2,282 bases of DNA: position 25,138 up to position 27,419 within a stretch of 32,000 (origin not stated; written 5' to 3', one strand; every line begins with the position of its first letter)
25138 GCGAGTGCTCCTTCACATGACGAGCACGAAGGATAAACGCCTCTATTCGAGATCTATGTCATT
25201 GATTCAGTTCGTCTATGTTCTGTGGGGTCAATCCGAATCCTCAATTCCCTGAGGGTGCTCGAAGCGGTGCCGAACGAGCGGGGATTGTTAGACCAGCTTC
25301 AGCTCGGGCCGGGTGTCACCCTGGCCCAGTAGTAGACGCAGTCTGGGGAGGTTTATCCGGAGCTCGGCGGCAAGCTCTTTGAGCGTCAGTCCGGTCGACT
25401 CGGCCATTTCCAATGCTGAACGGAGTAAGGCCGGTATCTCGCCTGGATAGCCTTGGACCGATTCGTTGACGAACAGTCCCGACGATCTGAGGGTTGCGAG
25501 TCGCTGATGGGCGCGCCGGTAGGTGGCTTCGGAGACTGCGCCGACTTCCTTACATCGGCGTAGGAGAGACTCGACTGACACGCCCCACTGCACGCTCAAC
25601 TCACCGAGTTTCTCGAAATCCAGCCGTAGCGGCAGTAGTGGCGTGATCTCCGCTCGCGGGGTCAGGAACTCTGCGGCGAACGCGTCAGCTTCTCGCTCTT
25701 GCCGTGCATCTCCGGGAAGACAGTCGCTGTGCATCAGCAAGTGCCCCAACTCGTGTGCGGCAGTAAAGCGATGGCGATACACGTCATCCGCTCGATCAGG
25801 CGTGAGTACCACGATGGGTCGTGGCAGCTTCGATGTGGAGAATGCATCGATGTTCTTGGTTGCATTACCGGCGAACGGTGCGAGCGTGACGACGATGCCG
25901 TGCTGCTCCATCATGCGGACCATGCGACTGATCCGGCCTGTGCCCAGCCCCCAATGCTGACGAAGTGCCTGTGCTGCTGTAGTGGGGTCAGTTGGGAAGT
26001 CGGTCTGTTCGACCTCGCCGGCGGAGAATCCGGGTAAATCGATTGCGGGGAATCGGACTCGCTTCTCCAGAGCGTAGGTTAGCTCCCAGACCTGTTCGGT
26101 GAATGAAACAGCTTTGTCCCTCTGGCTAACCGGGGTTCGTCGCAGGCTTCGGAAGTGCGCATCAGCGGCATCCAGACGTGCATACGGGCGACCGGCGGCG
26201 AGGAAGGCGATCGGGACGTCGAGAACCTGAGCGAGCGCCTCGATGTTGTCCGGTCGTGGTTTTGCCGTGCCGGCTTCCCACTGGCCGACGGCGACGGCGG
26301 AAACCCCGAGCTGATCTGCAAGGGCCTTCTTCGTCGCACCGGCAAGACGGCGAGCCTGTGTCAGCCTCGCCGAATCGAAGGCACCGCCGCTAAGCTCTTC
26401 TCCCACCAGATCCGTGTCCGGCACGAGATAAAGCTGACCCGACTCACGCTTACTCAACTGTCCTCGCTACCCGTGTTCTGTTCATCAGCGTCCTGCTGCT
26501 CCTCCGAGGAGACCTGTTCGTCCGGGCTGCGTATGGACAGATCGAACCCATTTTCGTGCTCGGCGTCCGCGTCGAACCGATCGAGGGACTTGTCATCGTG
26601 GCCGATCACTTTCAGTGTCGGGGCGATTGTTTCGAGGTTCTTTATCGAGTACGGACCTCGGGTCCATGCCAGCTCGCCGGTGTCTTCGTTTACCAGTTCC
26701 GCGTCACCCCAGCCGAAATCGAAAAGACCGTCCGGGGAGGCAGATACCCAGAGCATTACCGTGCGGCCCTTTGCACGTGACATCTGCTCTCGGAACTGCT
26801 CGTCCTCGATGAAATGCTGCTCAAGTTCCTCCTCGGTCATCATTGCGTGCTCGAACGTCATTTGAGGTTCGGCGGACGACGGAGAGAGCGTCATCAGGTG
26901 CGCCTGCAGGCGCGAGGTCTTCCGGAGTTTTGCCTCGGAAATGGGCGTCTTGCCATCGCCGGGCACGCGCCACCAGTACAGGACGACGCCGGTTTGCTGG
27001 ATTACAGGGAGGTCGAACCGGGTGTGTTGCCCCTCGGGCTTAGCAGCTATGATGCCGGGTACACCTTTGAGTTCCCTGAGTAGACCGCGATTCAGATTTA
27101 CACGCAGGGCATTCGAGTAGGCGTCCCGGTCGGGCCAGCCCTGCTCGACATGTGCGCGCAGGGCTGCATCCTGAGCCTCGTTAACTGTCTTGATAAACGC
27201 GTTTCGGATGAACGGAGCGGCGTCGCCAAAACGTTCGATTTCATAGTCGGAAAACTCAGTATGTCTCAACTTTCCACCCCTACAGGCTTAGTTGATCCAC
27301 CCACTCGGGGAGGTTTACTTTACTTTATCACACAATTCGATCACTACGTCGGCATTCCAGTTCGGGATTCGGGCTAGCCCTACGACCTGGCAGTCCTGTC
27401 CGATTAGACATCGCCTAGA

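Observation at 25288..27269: Unknown 271-aa acidic-tailed protein translationally coupled to a fused XRE-HTH/ImmA-IrrE metallopeptidase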

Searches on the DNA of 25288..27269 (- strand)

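Call 49: search_dna_similar(query=window:25288-27269:-, collection=plasmids, mode=distant, max_rows=20)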
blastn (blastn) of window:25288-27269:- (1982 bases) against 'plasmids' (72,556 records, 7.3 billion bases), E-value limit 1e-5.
Records with a match: 22; places in all: 23; records where one place covers at least 80% of the query: 3.
Best place of each record, by identity: 90-95% 1; 60-80% 21.
By first word of the organism name: Streptomyces 10; Rhodococcus 9; Arthrobacter 2; Nonomuraea 1.
By predicted mobility (MOB-suite, as given by PLSDB): mobilizable 10; non-mobilizable 9; conjugative 3.
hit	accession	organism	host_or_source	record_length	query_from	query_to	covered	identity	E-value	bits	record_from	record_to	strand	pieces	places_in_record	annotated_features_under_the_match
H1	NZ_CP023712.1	Rhodococcus ruber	cell culture,dyed contaminated landsoil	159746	1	1982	100%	92.4%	0e+0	2892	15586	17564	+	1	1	XRE family transcriptional regulator | hypothetical protein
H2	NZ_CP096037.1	Rhodococcus pyridinivorans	cell culture,soil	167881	11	1980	99%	72.4%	0e+0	1089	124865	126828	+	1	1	ImmA/IrrE family metallo-endopeptidase | hypothetical protein (x2)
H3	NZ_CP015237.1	Rhodococcus fascians D188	Chrysanthemum x morifolium,Culture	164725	103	1981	95%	72.3%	0e+0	998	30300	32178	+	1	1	XRE family transcriptional regulator | hypothetical protein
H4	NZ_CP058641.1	Rhodococcus sp. ZPP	cell culture,soil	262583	960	1981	52%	79.5%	0e+0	902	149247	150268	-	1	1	XRE family transcriptional regulator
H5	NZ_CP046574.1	Rhodococcus sp. WAY2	cell culture,bacterial consortium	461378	960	1981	52%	79.5%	0e+0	902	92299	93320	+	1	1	XRE family transcriptional regulator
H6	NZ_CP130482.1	Rhodococcus aetherivorans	Bacteria, whole organism,Rough variant ...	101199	11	1127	56%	69.3%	3e-125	458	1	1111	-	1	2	hypothetical protein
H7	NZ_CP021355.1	Rhodococcus oxybenzonivorans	river sediment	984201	887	1772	45%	66.8%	1e-60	242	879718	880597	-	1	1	XRE family transcriptional regulator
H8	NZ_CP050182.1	Rhodococcus pyridinivorans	bacterial pure culture,Soil sample from ...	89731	890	1772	45%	66.3%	5e-58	233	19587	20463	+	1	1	XRE family transcriptional regulator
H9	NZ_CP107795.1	Streptomyces clavifer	-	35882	888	1651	39%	65.1%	3e-23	119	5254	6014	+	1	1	XRE family transcriptional regulator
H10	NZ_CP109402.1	Streptomyces anulatus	-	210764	888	1651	39%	64.9%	2e-24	122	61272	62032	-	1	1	XRE family transcriptional regulator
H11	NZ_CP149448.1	Streptomyces sp. GD-15H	pure culture isolated from soil ...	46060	888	1651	39%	64.6%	9e-24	121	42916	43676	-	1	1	XRE family transcriptional regulator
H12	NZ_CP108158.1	Streptomyces sp. NBC_00161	-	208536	890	1656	39%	63.8%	3e-17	99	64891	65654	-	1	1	XRE family transcriptional regulator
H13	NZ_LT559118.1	Nonomuraea gerenzanensis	-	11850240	906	1615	36%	67.4%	2e-50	209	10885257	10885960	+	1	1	none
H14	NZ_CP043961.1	Streptomyces tendae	microorganism,soil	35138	1074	1615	27%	68.8%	3e-42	182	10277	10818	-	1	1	XRE family transcriptional regulator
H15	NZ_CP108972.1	Streptomyces longwoodensis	-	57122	1077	1615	27%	66.5%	6e-26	127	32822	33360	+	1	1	XRE family transcriptional regulator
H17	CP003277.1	Streptomyces hygroscopicus subsp. jinggangensis 5008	-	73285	1089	1615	27%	67.6%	8e-31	144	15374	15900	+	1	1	DNA-binding protein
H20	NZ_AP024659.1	Arthrobacter sp. NicSoilB11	-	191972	1422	1614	10%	69.7%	4e-9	73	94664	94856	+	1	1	XRE family transcriptional regulator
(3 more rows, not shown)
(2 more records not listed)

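Call 51: get_annotated_region(hit=H5, flank=4000)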
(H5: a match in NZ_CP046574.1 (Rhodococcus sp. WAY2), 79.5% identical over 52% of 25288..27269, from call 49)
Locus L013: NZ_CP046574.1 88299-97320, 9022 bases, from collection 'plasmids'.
description: Rhodococcus sp. WAY2 plasmid pRWAY02, complete sequence
organism: Rhodococcus sp. WAY2 (NCBI taxid 2663121)
taxonomy: Bacteria; Actinomycetota; Actinomycetes; Mycobacteriales; Nocardiaceae; Rhodococcus; Rhodococcus sp. WAY2
host: -; source: cell culture,bacterial consortium; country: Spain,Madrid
typing (MOB-suite, as given by PLSDB): mobilizable; replicon rep_cluster_313; relaxase MOBP,MOBP
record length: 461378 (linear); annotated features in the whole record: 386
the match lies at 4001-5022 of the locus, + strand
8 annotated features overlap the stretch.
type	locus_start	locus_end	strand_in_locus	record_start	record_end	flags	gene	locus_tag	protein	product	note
CDS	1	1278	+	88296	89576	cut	-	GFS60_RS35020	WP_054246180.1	DUF2637 domain-containing protein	-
CDS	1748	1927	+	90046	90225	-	-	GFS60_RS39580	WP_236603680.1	hypothetical protein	-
CDS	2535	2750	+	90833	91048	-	-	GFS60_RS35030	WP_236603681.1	transposase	GO:0006313 - DNA transposition [Evidence IEA]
CDS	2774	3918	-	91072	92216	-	-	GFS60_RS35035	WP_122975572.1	IS3 family transposase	-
CDS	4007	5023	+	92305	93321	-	-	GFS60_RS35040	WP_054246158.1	XRE family transcriptional regulator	-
CDS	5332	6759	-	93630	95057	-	-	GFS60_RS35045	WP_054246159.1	SIR2 family protein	-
CDS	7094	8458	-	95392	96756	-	-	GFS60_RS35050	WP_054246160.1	cytochrome P450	-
CDS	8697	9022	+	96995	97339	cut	-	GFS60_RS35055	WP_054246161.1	hypothetical protein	-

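Call 52: get_annotated_region(hit=H8, flank=4000)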
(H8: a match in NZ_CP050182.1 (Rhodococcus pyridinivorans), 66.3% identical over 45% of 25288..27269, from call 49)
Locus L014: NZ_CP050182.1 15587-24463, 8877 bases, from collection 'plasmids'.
description: Rhodococcus pyridinivorans strain YC-JH2 plasmid pRJH4, complete sequence
organism: Rhodococcus pyridinivorans (NCBI taxid 103816)
taxonomy: Bacteria; Actinomycetota; Actinomycetes; Mycobacteriales; Nocardiaceae; Rhodococcus; Rhodococcus pyridinivorans
host: -; source: bacterial pure culture,Soil sample from China, Shenyang; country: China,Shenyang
typing (MOB-suite, as given by PLSDB): mobilizable; replicon rep_cluster_1381; relaxase MOBF
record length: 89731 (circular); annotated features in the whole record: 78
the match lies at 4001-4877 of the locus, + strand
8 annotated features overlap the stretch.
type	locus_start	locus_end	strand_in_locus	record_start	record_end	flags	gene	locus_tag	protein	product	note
CDS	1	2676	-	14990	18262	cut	-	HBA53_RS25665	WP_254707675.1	helicase-related protein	-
CDS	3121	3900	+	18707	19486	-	-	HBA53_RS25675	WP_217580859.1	hypothetical protein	-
CDS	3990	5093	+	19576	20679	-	-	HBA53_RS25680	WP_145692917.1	XRE family transcriptional regulator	-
CDS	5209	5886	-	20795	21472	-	-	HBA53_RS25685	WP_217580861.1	Abi family protein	-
CDS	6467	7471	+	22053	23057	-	-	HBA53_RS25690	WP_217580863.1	DUF4192 family protein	-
CDS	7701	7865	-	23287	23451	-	-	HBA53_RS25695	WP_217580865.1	hypothetical protein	-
CDS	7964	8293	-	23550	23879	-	-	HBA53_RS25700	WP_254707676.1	hypothetical protein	-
CDS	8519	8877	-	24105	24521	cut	-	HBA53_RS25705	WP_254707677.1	hypothetical protein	-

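Call 53: get_annotated_region(hit=H9, flank=4000)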
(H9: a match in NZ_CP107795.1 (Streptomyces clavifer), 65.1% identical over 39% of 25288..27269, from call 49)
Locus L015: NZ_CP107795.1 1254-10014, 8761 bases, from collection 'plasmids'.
description: Streptomyces clavifer strain NBC_00558 plasmid unnamed2, complete sequence
organism: Streptomyces clavifer (NCBI taxid 68188)
taxonomy: Bacteria; Actinomycetota; Actinomycetes; Kitasatosporales; Streptomycetaceae; Streptomyces; Streptomyces clavifer
host: -; source: -; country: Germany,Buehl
typing (MOB-suite, as given by PLSDB): non-mobilizable; replicon rep_cluster_249
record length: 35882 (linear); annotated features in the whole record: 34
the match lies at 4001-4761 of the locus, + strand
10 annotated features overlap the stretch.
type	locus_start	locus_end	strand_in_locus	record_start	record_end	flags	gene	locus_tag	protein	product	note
CDS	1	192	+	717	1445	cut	-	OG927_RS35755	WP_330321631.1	hypothetical protein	-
CDS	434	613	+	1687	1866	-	-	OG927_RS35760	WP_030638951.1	hypothetical protein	-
CDS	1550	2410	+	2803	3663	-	-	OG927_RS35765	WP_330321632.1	hypothetical protein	-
CDS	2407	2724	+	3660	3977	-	-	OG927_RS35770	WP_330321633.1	hypothetical protein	-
CDS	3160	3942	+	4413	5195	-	-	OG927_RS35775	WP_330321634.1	hypothetical protein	-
CDS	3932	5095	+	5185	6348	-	-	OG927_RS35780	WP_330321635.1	XRE family transcriptional regulator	-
CDS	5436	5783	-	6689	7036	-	-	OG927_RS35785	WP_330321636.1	hypothetical protein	-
CDS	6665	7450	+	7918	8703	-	-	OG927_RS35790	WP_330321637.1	ParA family protein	-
CDS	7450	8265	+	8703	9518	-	-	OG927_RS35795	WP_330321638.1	hypothetical protein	-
CDS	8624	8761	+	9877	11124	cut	-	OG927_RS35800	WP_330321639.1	pentapeptide repeat-containing protein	-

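Call 67: get_annotated_region(hit=H7, flank=2500)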
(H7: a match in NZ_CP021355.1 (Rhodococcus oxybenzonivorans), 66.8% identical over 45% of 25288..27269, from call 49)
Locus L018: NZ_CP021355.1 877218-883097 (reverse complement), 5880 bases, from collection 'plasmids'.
description: Rhodococcus oxybenzonivorans strain S2-17 plasmid pRB98, complete sequence
organism: Rhodococcus oxybenzonivorans (NCBI taxid 1990687)
taxonomy: Bacteria; Actinomycetota; Actinomycetes; Mycobacteriales; Nocardiaceae; Rhodococcus; Rhodococcus oxybenzonivorans
host: -; source: river sediment; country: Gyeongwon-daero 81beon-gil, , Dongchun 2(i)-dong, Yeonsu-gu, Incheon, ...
typing (MOB-suite, as given by PLSDB): mobilizable; relaxase MOBP
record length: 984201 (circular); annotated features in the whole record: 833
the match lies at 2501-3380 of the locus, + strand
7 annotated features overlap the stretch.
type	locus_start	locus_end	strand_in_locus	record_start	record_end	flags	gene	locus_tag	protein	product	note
CDS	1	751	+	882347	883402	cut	-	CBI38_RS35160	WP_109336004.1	IS110 family transposase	-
CDS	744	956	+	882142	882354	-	-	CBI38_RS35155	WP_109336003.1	hypothetical protein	-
CDS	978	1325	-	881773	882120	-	-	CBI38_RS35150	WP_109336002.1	hypothetical protein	-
CDS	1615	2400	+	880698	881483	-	-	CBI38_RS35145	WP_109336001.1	hypothetical protein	-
CDS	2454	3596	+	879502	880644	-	-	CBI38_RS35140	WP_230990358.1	XRE family transcriptional regulator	-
CDS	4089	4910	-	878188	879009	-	-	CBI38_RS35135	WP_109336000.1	crotonase/enoyl-CoA hydratase family protein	-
CDS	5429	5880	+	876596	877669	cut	-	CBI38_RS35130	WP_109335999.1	LLM class flavin-dependent oxidoreductase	-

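Call 68: get_annotated_region(hit=H14, flank=2500)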
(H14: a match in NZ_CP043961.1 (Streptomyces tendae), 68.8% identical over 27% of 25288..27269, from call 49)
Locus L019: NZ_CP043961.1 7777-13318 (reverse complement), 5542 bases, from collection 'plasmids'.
description: Streptomyces tendae strain 139 plasmid unnamed2, complete sequence
organism: Streptomyces tendae (NCBI taxid 1932)
taxonomy: Bacteria; Actinomycetota; Actinomycetes; Kitasatosporales; Streptomycetaceae; Streptomyces; Streptomyces tendae
host: -; source: microorganism,soil; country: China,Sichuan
typing (MOB-suite, as given by PLSDB): mobilizable; relaxase MOBF
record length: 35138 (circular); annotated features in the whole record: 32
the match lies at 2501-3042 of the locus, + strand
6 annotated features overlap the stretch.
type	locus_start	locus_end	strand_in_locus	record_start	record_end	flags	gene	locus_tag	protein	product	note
CDS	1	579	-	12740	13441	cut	-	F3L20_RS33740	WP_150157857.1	restriction endonuclease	-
CDS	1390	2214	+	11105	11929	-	-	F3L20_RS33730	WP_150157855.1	hypothetical protein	-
CDS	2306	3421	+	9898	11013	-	-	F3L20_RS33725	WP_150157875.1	XRE family transcriptional regulator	-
CDS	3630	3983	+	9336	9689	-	-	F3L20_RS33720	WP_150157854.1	hypothetical protein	-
CDS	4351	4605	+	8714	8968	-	-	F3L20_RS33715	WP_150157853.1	hypothetical protein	-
CDS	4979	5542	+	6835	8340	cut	-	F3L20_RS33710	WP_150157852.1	hypothetical protein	-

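Call 69: get_annotated_region(hit=H17, flank=2500)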
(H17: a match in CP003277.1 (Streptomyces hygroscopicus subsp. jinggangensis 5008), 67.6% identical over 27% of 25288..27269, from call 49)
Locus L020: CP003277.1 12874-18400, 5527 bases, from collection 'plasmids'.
description: Streptomyces hygroscopicus subsp. jinggangensis 5008 plasmid pSHJG2, complete sequence
organism: Streptomyces hygroscopicus subsp. jinggangensis 5008 (NCBI taxid 1133850)
taxonomy: Bacteria; Actinomycetota; Actinomycetes; Kitasatosporales; Streptomycetaceae; Streptomyces; Streptomyces hygroscopicus; Streptomyces hygroscopicus subsp. jinggangensis 5008
host: -; source: -; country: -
typing (MOB-suite, as given by PLSDB): non-mobilizable
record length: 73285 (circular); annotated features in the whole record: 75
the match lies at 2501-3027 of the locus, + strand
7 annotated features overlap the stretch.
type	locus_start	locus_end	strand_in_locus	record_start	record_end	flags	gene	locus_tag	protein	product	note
CDS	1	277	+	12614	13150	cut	-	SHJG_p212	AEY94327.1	hypothetical protein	-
CDS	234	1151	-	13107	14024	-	-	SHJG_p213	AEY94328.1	Tn5741 family transposase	-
CDS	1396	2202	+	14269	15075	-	-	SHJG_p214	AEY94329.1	hypothetical protein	-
CDS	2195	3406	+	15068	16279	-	-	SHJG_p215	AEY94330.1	DNA-binding protein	-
CDS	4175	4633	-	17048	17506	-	-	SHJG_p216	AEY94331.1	hypothetical protein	-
CDS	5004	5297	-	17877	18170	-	-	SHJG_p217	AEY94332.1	hypothetical protein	-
CDS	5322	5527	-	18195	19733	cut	-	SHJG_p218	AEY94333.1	hypothetical protein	-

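Call 70: get_annotated_region(hit=H20, flank=2500)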
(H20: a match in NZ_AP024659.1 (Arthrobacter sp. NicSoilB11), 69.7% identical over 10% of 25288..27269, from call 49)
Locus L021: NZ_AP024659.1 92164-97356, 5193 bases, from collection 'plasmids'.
description: Arthrobacter sp. NicSoilB11 plasmid NicSoilB11-2, complete sequence
organism: Arthrobacter sp. NicSoilB11 (NCBI taxid 2830999)
taxonomy: Bacteria; Actinomycetota; Actinomycetes; Micrococcales; Micrococcaceae; Arthrobacter; Arthrobacter sp. NicSoilB11
host: -; source: -; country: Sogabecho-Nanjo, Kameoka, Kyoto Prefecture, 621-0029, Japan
typing (MOB-suite, as given by PLSDB): conjugative; relaxase MOBP; mating-pair formation MPF_T
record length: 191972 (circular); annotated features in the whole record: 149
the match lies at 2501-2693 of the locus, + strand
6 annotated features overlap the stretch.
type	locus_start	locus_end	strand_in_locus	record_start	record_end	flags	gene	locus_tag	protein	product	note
CDS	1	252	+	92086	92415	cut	-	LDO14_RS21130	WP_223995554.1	hypothetical protein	-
CDS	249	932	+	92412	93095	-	-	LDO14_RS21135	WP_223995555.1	DUF3800 domain-containing protein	-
CDS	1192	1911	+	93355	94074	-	-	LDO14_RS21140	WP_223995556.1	hypothetical protein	-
CDS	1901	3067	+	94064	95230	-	-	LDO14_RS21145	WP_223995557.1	XRE family transcriptional regulator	-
CDS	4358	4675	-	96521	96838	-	-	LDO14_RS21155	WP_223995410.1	tudor domain-containing protein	-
CDS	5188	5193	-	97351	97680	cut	-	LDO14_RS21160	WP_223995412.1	Lsr2 family protein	-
